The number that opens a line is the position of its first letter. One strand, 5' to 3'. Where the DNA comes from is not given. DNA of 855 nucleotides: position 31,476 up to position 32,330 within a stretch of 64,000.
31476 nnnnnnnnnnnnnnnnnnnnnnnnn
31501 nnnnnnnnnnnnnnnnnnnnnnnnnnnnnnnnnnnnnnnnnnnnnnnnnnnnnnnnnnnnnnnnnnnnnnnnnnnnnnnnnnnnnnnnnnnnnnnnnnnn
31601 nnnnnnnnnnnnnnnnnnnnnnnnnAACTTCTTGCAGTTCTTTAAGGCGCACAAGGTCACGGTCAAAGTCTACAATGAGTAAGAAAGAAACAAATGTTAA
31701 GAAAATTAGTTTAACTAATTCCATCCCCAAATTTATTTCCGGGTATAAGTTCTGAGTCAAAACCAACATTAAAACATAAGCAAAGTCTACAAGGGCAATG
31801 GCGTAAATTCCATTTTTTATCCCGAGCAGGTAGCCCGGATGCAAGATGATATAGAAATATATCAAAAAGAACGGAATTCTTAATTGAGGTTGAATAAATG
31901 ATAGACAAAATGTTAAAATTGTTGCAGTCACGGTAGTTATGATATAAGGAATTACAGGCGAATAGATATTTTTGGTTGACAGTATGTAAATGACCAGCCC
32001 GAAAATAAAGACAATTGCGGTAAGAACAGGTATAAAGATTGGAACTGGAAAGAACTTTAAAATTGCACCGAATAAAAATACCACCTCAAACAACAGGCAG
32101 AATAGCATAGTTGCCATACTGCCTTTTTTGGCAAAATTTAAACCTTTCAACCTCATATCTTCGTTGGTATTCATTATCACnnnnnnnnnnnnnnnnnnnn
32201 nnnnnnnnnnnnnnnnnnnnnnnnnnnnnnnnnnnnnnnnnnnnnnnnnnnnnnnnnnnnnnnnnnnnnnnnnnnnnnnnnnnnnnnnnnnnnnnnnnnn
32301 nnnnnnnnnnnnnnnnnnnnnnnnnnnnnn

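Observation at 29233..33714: ThiC-family gene without TPP riboswitch, co-transcribed with a GYD protein, a multi-TM chemoreceptor and a sigma-54 response regulator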

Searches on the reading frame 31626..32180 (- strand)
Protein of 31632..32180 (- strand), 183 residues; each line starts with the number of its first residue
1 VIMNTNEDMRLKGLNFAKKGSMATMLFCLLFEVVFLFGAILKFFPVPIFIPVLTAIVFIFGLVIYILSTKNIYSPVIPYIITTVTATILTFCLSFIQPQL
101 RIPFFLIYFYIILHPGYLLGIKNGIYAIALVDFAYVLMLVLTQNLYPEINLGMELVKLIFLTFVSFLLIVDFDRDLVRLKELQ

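Call 30: search_protein_families(library=pfam, proteins=[window:31632-32180:-], max_evalue=10)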
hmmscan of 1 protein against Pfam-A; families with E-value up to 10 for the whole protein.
seq(183 aa): 0 families

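Call 31: find_homologous_proteins(query=window:31632-32180:-, max_evalue=0.001)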
Query window:31632-32180:- (183 aa): 2 proteins with E <= 0.001 among 145 candidates.
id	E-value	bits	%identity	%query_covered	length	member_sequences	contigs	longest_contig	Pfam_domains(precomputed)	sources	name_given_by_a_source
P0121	2.8e-102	358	97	99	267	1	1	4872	PF00672.31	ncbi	ncbi:MAG: HAMP domain-containing protein, partial [candidate division WOR-3 bacterium]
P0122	7.6e-78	279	73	97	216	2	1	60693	-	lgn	-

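Call 39: search_protein_representatives(protein=window:31632-32180:-)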
Query: 183 residues. Proteins with E-value up to 0.001 (for the whole library): 5; up to 1e-10: 5; up to 1e-30: 1. The best 5 are listed.
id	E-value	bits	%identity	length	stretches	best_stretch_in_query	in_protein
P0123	4.4e-46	173.5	45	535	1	7-182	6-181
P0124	1.7e-26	109.7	45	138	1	6-137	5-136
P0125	9.0e-26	107.3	32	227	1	6-181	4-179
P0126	1.4e-25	106.7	43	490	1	51-182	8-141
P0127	3.3e-17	79.4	32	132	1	6-133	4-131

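Call 48: find_encoding_contigs(protein=P0125, flank=8000, max_places=3)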
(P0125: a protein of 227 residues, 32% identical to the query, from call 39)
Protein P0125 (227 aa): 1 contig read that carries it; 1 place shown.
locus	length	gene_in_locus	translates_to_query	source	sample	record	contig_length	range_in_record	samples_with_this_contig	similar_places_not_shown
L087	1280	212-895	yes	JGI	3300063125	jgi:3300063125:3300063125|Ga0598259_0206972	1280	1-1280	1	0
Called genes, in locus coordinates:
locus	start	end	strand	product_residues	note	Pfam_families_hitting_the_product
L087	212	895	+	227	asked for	-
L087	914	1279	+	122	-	?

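Call 49: find_encoding_contigs(protein=P0123, flank=8000, max_places=3)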
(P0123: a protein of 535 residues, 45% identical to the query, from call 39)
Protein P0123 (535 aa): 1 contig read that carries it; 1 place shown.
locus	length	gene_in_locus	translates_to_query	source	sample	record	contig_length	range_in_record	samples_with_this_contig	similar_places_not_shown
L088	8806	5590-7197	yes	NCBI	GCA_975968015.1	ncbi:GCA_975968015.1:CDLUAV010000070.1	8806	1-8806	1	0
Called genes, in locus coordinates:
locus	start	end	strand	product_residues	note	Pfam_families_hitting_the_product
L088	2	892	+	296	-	?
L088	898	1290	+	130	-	PF03610:EIIA-man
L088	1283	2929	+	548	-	PF00501:AMP-binding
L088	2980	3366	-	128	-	PF05635:23S_rRNA_IVP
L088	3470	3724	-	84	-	PF03144:GTP_EFTU_D2 (weak)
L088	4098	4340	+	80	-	PF08734:GYD (weak)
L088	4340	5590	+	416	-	PF01964:ThiC_Rad_SAM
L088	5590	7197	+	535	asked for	PF00672:HAMP, PF00015:MCPsignal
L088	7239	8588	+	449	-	PF00072:Response_reg, PF00158:Sigma54_activat, PF14532:Sigma54_activ_2, PF07728:AAA_5, PF25601:AAA_lid_14, PF02954:HTH_8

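Call 53: find_encoding_contigs(protein=P0126, flank=8000, max_places=3)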
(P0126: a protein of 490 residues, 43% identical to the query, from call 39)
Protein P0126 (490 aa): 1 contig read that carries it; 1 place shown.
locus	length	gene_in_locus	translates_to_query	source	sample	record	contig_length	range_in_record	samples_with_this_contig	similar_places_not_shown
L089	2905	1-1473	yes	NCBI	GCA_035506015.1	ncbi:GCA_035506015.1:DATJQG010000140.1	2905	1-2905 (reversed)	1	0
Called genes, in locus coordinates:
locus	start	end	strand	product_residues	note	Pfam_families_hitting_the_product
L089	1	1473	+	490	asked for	PF00015:MCPsignal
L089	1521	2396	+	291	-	PF18075:FtsX_ECD, PF02687:FtsX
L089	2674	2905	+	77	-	?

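Call 97: find_related_loci(query=A4, collection=metagenome_contigs, flank=6000)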
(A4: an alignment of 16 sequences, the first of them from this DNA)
Query A4 (185 aa) in metagenome_contigs; peptide patterns used: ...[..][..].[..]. (x = any residue, [..] = any of these).
600 stretches matched a pattern (row limit reached: there are more); 5 encode a relative of the query (tblastn E <= 1e-3); 5 distinct loci.
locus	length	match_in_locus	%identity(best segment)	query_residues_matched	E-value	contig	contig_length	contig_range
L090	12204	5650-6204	84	1-185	8e-100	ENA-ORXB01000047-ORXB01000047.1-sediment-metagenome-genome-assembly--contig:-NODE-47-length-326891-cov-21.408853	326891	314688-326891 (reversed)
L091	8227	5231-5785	87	1-185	5e-99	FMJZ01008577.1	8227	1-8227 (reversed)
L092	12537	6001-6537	66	5-183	8e-80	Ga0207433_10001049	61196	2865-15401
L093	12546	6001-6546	51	3-185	1e-53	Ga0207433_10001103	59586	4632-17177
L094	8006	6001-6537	42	5-183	2e-45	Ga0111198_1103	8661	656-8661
